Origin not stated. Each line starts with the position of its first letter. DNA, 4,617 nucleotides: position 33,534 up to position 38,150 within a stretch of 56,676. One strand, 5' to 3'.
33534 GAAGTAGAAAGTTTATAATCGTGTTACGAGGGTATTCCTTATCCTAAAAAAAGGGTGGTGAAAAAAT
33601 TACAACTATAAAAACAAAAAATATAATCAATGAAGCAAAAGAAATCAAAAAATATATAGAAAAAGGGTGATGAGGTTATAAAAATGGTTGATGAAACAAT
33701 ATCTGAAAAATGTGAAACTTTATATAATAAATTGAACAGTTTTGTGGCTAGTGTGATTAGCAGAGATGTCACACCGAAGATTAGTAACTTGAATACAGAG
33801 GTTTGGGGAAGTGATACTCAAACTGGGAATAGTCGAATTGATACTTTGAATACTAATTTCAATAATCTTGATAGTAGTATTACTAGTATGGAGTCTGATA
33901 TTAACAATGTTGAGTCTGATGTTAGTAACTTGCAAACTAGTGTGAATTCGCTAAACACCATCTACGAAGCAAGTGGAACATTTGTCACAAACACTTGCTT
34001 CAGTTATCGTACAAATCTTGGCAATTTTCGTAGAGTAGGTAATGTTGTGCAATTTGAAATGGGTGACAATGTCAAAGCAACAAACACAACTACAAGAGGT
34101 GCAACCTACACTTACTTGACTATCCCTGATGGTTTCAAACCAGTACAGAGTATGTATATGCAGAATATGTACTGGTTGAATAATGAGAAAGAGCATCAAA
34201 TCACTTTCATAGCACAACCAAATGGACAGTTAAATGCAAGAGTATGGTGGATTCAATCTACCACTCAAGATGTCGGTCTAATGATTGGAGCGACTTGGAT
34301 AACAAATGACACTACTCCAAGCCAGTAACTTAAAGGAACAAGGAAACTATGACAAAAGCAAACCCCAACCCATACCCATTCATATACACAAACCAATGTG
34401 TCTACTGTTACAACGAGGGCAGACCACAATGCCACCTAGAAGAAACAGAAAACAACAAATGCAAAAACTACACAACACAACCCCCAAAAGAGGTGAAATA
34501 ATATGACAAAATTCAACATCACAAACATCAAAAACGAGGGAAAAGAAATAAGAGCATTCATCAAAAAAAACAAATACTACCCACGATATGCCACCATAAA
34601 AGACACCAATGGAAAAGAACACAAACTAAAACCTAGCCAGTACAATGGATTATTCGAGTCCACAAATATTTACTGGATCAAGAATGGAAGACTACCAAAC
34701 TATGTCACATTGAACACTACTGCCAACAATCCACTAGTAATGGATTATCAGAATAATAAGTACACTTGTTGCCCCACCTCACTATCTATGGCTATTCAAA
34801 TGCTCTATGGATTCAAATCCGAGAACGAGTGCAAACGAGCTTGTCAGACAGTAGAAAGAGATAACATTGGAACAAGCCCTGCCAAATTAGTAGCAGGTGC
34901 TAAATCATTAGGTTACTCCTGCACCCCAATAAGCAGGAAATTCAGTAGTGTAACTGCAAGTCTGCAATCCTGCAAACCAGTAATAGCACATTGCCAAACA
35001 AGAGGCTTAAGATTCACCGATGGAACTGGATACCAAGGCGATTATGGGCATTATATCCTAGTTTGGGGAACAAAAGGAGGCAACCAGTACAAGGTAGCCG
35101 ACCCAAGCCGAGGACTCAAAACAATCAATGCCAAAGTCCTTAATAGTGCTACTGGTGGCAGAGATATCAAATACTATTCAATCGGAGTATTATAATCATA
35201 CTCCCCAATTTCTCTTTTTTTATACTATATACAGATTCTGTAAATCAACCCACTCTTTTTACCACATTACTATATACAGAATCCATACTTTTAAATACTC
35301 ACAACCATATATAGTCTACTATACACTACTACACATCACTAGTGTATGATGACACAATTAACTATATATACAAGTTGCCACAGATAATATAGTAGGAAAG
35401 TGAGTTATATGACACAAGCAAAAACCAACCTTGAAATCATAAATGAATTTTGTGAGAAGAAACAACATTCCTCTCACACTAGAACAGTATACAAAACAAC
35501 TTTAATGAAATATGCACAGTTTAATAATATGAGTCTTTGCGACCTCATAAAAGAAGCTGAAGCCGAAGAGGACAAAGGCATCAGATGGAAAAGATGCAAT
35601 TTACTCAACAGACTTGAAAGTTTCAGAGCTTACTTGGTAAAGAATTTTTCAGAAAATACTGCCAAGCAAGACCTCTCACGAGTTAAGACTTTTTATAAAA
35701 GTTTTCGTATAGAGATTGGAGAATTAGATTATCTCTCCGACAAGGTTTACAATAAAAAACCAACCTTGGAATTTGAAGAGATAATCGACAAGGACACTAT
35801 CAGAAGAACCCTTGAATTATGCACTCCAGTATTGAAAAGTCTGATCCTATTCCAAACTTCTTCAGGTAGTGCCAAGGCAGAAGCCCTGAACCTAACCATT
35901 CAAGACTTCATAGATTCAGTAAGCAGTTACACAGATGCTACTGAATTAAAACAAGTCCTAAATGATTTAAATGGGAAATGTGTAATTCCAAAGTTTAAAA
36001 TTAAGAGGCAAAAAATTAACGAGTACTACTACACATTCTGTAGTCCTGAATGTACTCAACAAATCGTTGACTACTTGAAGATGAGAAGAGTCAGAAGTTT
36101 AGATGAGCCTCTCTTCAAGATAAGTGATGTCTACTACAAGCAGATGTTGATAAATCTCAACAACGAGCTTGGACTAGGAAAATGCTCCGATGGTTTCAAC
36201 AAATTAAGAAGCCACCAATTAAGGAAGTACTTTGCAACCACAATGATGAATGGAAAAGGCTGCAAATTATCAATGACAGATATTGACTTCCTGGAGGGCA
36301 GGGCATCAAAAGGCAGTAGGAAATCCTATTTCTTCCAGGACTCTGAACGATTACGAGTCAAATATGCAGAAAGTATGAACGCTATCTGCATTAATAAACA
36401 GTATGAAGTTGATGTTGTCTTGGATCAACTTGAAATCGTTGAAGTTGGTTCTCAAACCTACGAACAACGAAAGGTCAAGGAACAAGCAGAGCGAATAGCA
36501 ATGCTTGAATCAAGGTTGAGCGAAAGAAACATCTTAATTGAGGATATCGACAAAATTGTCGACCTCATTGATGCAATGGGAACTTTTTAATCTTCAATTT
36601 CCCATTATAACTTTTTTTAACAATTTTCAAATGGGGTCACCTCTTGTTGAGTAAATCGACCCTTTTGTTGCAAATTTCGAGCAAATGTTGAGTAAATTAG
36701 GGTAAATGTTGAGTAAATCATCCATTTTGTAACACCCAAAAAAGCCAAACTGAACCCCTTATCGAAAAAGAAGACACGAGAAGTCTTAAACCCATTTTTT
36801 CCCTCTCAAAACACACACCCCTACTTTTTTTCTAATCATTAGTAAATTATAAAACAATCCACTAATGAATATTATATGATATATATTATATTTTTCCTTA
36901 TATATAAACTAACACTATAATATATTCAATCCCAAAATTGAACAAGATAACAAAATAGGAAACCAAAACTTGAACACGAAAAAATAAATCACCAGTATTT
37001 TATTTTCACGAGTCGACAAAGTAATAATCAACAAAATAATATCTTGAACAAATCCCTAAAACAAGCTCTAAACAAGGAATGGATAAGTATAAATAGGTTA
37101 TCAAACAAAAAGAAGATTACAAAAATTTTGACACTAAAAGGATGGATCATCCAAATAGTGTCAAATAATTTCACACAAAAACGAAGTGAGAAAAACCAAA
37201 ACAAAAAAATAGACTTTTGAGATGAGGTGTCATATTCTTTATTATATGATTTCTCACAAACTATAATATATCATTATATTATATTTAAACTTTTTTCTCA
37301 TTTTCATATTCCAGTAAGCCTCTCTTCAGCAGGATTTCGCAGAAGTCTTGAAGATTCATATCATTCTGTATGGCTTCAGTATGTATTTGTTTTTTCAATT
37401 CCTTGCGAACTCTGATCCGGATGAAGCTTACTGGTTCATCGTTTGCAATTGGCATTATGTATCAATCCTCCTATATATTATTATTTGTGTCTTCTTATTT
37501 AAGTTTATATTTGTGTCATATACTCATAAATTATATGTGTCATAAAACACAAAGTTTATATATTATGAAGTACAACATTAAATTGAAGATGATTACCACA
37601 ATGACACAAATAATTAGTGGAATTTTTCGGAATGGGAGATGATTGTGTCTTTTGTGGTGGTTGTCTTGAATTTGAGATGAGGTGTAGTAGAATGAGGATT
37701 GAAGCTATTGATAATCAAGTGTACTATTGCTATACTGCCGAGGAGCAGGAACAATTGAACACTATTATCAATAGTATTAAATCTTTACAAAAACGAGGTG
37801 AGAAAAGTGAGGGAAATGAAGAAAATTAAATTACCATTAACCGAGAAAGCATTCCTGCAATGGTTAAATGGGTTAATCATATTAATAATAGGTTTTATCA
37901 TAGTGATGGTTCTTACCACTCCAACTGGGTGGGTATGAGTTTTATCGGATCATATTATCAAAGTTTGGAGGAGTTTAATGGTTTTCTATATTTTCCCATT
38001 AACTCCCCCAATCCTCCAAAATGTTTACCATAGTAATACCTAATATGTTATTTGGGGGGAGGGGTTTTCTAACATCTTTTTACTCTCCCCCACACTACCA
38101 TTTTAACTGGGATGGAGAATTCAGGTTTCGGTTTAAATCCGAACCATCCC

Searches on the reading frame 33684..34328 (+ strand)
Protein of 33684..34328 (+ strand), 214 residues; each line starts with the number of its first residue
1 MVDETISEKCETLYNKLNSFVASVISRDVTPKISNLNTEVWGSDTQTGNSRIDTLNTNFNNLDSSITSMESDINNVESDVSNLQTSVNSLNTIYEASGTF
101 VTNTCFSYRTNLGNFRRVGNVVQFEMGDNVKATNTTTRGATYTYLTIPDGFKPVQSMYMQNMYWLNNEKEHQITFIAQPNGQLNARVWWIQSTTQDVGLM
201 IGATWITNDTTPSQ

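Call 21: search_protein_families(library=pfam, proteins=[window:33684-34328:+], max_evalue=0.01)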
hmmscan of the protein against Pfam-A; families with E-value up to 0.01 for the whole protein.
window:33684-34328:+ (214 aa): 4 families
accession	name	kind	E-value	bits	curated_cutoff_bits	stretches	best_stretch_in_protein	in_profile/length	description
PF05377.16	FlaC_arch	-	4.3e-05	24.3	27.8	1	51-95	1-45/55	Flagella accessory protein C (FlaC)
PF04513.17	Baculo_PEP_C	-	7e-05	23.3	38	1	5-85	42-120/140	Baculovirus polyhedron envelope protein, PEP, C terminus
PF07889.17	DUF1664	-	0.0017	18.8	34.6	1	49-94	65-110/124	Protein of unknown function (DUF1664)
PF10779.14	XhlA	-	0.0093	16.6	34.7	0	51-103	5-57/67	Haemolysin XhlA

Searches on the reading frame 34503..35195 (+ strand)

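Call 21: search_protein_families(library=pfam, proteins=[window:34503-35195:+], max_evalue=0.01)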
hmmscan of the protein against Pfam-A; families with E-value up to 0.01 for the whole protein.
window:34503-35195:+ (230 aa): 3 families
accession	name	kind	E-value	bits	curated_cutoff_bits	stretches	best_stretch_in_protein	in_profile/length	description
PF13529.12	Peptidase_C39_2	-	1.4e-09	39.1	24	1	82-201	7-142/143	Peptidase_C39 like family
PF03412.21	Peptidase_C39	-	2.1e-08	34.5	22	1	82-212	6-116/133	Peptidase C39 family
PF09373.15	PMBR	-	0.0057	17.1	24.9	0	60-69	23-32/33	Pseudomurein-binding repeat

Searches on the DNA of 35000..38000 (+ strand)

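Call 6: search_dna_similar(query=window:35000-38000:+, collection=phages, mode=distant)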
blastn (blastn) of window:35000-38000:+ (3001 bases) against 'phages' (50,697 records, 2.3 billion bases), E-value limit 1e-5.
No match.

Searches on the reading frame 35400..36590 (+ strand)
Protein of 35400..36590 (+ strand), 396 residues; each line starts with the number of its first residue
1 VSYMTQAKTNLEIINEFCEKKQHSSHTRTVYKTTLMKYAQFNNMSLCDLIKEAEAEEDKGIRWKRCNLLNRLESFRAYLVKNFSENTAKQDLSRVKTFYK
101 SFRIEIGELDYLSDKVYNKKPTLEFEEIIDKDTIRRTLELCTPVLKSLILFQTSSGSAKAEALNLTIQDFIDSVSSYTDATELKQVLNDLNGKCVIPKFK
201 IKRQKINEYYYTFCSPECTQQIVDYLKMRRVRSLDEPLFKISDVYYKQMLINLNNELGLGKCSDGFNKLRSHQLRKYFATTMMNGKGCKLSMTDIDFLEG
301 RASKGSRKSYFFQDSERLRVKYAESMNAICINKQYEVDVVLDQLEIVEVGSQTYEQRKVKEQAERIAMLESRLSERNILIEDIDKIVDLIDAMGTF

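Call 9: search_protein_families(library=pfam, proteins=[window:35400-36590:+], max_evalue=0.01)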
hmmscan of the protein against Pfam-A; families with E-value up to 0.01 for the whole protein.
window:35400-36590:+ (396 aa): 0 families

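Call 10: search_protein_families(library=phrogs, proteins=[window:35400-36590:+], max_evalue=0.001)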
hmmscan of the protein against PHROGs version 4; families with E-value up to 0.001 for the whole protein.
window:35400-36590:+ (396 aa): 2 families
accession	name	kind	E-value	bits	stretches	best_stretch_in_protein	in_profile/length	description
phrog_1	-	integration and excision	2.5e-08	34.6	1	7-285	163-409/611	integrase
phrog_216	-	integration and excision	2.1e-05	24.7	1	119-290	46-203/301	integrase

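Call 16: find_related_loci(query=window:35400-36590:+, collection=viral_contigs, flank=6000)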
Query window:35400-36590:+ (396 aa) in viral_contigs; peptide patterns used: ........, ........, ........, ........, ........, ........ (x = any residue, [..] = any of these).
15 stretches matched a pattern, but none encodes a relative of the query by tblastn (E <= 1e-3).

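Call 23: find_homologous_proteins(query=window:35400-36590:+)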
Query window:35400-36590:+ (396 aa): 143 proteins with E <= 0.001 among 3904 candidates; the best 120 are listed.
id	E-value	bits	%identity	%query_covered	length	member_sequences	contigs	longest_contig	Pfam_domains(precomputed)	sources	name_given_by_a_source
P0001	7.9e-245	830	95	100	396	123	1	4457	-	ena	-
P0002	1.2e-224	763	87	100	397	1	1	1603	-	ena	-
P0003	1.9e-224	762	88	99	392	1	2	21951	-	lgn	-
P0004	2.8e-224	762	88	100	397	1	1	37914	-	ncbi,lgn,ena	-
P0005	6.5e-224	761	87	100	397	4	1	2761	-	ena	-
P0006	1.0e-223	760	88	100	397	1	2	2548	-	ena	-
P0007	3.5e-223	758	88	100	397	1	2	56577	-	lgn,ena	-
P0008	1.7e-222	756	88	100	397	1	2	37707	-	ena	-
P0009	3.0e-222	755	87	100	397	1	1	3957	-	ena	-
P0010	2.6e-193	660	75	98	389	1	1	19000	-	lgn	-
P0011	3.8e-193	660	74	98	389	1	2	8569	-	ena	-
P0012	6.0e-193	659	75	98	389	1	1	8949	-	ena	-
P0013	6.1e-193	659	75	98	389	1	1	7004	-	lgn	-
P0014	2.7e-192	657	74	98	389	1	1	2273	-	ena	-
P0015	1.3e-191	655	74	98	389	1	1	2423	-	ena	-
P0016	3.5e-89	318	43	94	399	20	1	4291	-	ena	-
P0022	5.0e-86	307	46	86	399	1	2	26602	-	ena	-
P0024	5.0e-85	304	46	86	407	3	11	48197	-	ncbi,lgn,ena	-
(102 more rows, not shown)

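Call 24: find_encoding_contigs(protein=P0007, flank=10000, max_places=3)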
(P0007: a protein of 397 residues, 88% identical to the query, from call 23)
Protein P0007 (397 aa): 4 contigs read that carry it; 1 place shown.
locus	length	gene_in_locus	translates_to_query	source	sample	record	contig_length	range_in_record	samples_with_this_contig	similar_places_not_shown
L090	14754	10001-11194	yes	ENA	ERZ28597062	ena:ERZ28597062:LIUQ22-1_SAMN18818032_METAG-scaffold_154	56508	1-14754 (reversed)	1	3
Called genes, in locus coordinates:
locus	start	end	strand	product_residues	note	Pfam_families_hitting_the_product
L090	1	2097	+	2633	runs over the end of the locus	PF02369:Big_1 (faint), PF17789:MG4 (faint)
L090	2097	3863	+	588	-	-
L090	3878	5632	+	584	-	-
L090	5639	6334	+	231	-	-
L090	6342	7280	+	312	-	-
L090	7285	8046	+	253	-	-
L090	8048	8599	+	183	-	PF04513:Baculo_PEP_C (faint)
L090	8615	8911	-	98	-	-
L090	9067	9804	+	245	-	PF03412:Peptidase_C39, PF13529:Peptidase_C39_2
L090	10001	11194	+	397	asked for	-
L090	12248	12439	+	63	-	-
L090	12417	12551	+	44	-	-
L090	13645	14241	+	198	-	-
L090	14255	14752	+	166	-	?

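Call 25: find_encoding_contigs(protein=P0010, flank=10000, max_places=3)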
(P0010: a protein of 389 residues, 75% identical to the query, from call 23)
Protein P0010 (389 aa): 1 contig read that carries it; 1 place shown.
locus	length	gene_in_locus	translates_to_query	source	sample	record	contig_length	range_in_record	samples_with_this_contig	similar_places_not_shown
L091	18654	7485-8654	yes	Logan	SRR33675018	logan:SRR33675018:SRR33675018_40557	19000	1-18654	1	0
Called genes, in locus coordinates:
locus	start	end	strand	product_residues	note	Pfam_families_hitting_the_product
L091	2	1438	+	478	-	?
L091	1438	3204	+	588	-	-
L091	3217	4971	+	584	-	-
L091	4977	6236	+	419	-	PF21939:Gp10_C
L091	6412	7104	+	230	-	PF03412:Peptidase_C39, PF13529:Peptidase_C39_2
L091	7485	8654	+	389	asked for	-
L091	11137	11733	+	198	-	-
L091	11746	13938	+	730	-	PF27228:MTBMA_p00010_2nd (faint)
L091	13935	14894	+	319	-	PF01807:Zn_ribbon_DnaG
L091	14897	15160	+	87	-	-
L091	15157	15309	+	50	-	-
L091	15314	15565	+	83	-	-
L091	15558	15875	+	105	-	-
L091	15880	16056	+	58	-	-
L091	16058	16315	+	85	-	-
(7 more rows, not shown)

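Call 26: find_encoding_contigs(protein=P0024, flank=10000, max_places=6)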
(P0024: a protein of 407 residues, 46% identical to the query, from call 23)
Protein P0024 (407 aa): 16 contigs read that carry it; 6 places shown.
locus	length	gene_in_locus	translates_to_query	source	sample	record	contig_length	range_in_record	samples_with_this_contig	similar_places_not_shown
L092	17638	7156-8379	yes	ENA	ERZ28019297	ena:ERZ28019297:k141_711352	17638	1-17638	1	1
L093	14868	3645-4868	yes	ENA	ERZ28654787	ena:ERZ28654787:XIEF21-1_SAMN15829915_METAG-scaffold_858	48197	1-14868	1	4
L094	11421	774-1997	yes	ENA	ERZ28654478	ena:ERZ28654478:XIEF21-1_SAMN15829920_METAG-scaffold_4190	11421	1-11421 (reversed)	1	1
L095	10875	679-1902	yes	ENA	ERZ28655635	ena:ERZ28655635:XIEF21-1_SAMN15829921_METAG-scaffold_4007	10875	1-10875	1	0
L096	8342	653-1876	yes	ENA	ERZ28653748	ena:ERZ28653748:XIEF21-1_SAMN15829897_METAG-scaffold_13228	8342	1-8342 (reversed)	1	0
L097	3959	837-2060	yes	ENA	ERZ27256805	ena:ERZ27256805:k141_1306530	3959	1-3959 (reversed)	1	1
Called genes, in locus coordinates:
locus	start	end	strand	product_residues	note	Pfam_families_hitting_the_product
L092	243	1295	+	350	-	PF01924:HypD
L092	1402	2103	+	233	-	PF00702:Hydrolase (faint), PF08282:Hydrolase_3, PF05116:S6PP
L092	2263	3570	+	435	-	PF01523:PmbA_TldD_1st, PF19290:PmbA_TldD_2nd, PF19289:PmbA_TldD_3rd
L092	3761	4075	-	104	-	-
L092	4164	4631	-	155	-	PF06445:GyrI-like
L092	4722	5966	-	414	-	PF03453:MoeA_N, PF00994:MoCF_biosynth, PF03454:MoeA_C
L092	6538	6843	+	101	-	PF01176:eIF-1a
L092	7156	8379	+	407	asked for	-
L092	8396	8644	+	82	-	PF24042:DUF7351 (weak)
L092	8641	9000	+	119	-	-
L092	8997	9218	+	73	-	-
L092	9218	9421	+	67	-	-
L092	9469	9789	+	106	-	PF27370:MJ0788 (weak)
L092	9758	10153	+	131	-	PF10049:DUF2283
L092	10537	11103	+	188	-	-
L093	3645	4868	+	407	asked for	-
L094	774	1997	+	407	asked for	-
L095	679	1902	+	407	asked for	-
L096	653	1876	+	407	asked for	-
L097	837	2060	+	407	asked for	-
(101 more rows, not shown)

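Call 44: find_encoding_contigs(protein=P0022, flank=10000, max_places=3)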
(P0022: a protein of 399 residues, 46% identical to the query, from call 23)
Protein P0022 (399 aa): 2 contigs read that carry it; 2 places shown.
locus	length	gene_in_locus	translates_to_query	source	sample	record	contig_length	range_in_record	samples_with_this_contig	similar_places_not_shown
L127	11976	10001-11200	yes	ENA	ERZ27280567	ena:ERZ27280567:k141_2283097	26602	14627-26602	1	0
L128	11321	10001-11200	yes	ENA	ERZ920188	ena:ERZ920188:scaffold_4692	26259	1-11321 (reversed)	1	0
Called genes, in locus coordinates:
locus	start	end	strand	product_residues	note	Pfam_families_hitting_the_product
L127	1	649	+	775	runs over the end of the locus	-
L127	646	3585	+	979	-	PF22768:SPP1_Dit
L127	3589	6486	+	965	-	-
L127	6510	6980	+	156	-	PF16640:Big_3_5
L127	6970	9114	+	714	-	PF16640:Big_3_5 (faint), PF02369:Big_1 (weak), PF12789:PTR (faint), PF21939:Gp10_C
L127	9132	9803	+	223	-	PF09373:PMBR (faint), PF03412:Peptidase_C39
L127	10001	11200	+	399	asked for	-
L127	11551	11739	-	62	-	PF04014:MazE_antitoxin (weak)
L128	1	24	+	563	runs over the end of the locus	-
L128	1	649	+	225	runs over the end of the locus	-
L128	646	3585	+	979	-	PF22768:SPP1_Dit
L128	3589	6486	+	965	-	-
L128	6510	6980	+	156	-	PF16640:Big_3_5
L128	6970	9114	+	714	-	PF16640:Big_3_5 (faint), PF02369:Big_1 (weak), PF12789:PTR (faint), PF21939:Gp10_C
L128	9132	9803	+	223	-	PF09373:PMBR (faint), PF03412:Peptidase_C39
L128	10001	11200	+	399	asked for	-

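Call 45: find_encoding_contigs(protein=P0016, flank=10000, max_places=4)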
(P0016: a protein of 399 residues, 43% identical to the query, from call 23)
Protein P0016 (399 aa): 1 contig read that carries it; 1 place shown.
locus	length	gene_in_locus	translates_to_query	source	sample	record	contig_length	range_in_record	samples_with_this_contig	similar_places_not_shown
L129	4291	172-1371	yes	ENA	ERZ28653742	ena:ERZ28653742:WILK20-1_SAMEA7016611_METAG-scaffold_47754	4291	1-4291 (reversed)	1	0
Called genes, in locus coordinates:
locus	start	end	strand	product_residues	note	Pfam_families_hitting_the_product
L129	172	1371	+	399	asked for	-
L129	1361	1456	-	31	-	-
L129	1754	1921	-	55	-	PF04014:MazE_antitoxin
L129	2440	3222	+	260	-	PF13479:AAA_24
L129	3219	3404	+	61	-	-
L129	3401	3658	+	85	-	-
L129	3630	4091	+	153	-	-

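Call 84: search_solved_structures(query=window:35400-36590:+, max_evalue=0.01, show_alignments=1)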
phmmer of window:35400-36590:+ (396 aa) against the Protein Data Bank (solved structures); distinct sequences matched with E-value up to 0.01: 0.

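Call 91: predict_structure(alignment_id=A2)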
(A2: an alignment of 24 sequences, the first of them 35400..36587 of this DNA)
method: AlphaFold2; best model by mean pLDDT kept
length: 396 residues; sequences in the alignment: 24
mean_pLDDT: 87.9   pTM: 0.72
mean pLDDT of the five models: 87.9, 85.8, 85.5, 85.1, 85.1
residues with pLDDT >= 90: 240; 70-90: 123; 50-70: 26; < 50: 7
segments of 3 or more residues with pLDDT < 50: 1-5
pLDDT, mean of each block of 10 residues (from residue 1): 59 93 91 97 96 93 92 94 86 96 90 73 77 96 97 95 97 94 95 93 86 96 96 96 95 94 87 93 85 87 59 81 92 90 86 85 86 78 71 56
secondary structure, 60 per line:
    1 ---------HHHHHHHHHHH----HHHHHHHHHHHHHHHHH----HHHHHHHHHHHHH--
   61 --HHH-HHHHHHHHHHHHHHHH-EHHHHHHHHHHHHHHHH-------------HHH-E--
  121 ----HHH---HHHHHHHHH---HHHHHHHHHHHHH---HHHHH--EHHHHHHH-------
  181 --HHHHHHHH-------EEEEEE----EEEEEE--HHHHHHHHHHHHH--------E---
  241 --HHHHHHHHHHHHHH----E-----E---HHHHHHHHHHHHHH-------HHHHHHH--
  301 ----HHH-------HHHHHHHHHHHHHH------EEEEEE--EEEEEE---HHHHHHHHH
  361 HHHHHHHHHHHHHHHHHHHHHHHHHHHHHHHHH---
elements in order: H10-20 H25-41 H46-58 H67-82 H85-100 H131-139 H143-155 H159-163 H167-173 H183-190 E198-203 E208-213 H216-228 H243-256 H271-284 H292-298 H315-328 E335-340 E343-348 H352-393

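Call 94: fold_search(model_id=the predicted structure, library=pdb)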
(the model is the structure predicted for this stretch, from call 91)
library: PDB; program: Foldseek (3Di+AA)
matches with E <= 10: 183; with E <= 0.001: 30
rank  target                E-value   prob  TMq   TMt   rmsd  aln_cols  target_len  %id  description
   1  5hxy_C                2.7e-08  1.00  0.31  0.44  15.1       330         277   18  Crystal structure of XerA recombinase (released 2017-02-01)
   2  5hxy_D                3.9e-08  1.00  0.32  0.45  15.3       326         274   17  Crystal structure of XerA recombinase (released 2017-02-01)
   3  5hxy_A                6.3e-08  1.00  0.33  0.45  15.2       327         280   18  Crystal structure of XerA recombinase (released 2017-02-01)
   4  5hxy_B                2.2e-07  1.00  0.31  0.43  15.6       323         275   16  Crystal structure of XerA recombinase (released 2017-02-01)
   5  4a8e                  9.7e-07  1.00  0.30  0.43  11.3       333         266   14  The structure of a dimeric Xer recombinase from archaea (released 2012-12-05)
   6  5jk0_A                3.5e-06  1.00  0.43  0.48  10.7       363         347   16  Crystal structure of XerH site-specific recombinase bound to difH substrate: pre-cleavage complex (released 2016-12-28)
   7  2a3v_C                1.3e-05  1.00  0.46  0.55   7.8       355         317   14  Structural basis for broad DNA-specificity in integron recombination (released 2006-05-02)
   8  2a3v_A                1.4e-05  1.00  0.44  0.54   9.1       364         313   14  Structural basis for broad DNA-specificity in integron recombination (released 2006-05-02)
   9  2a3v_B                1.5e-05  1.00  0.46  0.56   7.6       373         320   14  Structural basis for broad DNA-specificity in integron recombination (released 2006-05-02)
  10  6en0_B                2.8e-05  1.00  0.43  0.52   9.7       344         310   12  Structure of the Tn1549 transposon Integrase (aa 82-397) in complex with circular intermediate DNA (CI5-DNA) (released 2018-04-04)
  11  5vfz                  9.1e-05  1.00  0.34  0.45  14.5       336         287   11  Integrase from mycobacterium phage Brujita (released 2018-04-18)
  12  2hof_B                9.1e-05  1.00  0.38  0.46  12.6       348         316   15  Crystal structure of the pre-cleavage synaptic complex in the cre-loxp site-specific recombination (released 2007-06-26)
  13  5u91_B                9.5e-05  1.00  0.37  0.44  13.6       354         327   14  Crystal structure of Tre/loxLTR complex (released 2017-07-26)
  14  1pvp_B                1.0e-04  1.00  0.46  0.56   8.8       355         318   14  BASIS FOR A SWITCH IN SUBSTRATE SPECIFICITY: CRYSTAL STRUCTURE OF SELECTED VARIANT OF CRE SITE-SPECIFIC RECOMBINASE, A (released 2004-02-17)
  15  3crx_A                1.5e-04  1.00  0.46  0.55   8.1       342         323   14  CRE RECOMBINASE/DNA COMPLEX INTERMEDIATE I (released 1999-12-14)
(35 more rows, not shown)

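Call 117: find_encoding_contigs(protein=P0004, flank=10000, max_places=4)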
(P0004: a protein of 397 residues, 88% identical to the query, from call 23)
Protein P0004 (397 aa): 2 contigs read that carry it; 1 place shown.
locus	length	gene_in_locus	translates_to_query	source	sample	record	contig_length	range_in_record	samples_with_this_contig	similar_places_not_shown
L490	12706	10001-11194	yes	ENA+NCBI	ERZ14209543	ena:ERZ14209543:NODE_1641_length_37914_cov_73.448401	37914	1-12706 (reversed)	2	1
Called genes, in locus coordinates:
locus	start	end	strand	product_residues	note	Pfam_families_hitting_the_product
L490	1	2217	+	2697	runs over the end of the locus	PF16640:Big_3_5 (faint), PF02369:Big_1 (faint), PF17789:MG4 (faint)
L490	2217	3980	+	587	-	-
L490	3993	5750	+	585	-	-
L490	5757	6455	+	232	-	-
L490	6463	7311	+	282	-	-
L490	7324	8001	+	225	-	-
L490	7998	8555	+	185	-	-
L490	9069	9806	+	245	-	PF03412:Peptidase_C39, PF13529:Peptidase_C39_2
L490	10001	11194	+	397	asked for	-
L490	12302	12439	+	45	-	-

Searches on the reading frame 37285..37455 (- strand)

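Call 21: search_protein_families(library=pfam, proteins=[window:37285-37455:-], max_evalue=0.01)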
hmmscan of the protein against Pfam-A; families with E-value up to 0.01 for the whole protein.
window:37285-37455:- (56 aa): 0 families

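Call 61: search_protein_families(library=pfam, proteins=[window:37285-37455:-], max_evalue=1)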
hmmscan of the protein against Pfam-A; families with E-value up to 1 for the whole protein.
window:37285-37455:- (56 aa): 1 family
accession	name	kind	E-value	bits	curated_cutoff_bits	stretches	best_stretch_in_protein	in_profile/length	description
PF09840.14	DUF2067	-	0.05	13.7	24.9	1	16-55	135-175/187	Uncharacterized protein conserved in archaea (DUF2067)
